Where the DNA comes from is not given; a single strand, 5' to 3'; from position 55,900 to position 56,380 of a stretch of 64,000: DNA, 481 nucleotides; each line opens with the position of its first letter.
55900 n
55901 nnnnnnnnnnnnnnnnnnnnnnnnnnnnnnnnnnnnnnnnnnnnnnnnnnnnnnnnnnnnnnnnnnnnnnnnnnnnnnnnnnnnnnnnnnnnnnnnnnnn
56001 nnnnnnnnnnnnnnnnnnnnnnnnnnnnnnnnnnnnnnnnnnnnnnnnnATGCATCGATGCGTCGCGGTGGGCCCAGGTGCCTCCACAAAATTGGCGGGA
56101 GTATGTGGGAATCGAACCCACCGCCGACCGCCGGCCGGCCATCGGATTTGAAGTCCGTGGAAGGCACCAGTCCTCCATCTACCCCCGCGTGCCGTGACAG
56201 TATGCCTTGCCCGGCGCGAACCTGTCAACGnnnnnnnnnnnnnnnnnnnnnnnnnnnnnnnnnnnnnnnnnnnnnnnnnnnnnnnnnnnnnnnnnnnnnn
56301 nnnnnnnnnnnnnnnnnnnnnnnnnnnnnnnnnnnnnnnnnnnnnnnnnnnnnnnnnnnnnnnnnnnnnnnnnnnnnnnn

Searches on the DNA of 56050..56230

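Call 99: search_rna_families(source=window, start=56050, end=56230, threshold=gathering, show_alignments=1)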
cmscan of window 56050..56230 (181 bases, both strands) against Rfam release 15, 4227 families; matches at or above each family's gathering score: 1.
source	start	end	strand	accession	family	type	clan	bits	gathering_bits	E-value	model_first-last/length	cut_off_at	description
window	56097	56186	-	RF01852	tRNA-Sec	Gene; tRNA;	CL00001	67.8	47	3e-14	1-91/91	no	Selenocysteine transfer RNA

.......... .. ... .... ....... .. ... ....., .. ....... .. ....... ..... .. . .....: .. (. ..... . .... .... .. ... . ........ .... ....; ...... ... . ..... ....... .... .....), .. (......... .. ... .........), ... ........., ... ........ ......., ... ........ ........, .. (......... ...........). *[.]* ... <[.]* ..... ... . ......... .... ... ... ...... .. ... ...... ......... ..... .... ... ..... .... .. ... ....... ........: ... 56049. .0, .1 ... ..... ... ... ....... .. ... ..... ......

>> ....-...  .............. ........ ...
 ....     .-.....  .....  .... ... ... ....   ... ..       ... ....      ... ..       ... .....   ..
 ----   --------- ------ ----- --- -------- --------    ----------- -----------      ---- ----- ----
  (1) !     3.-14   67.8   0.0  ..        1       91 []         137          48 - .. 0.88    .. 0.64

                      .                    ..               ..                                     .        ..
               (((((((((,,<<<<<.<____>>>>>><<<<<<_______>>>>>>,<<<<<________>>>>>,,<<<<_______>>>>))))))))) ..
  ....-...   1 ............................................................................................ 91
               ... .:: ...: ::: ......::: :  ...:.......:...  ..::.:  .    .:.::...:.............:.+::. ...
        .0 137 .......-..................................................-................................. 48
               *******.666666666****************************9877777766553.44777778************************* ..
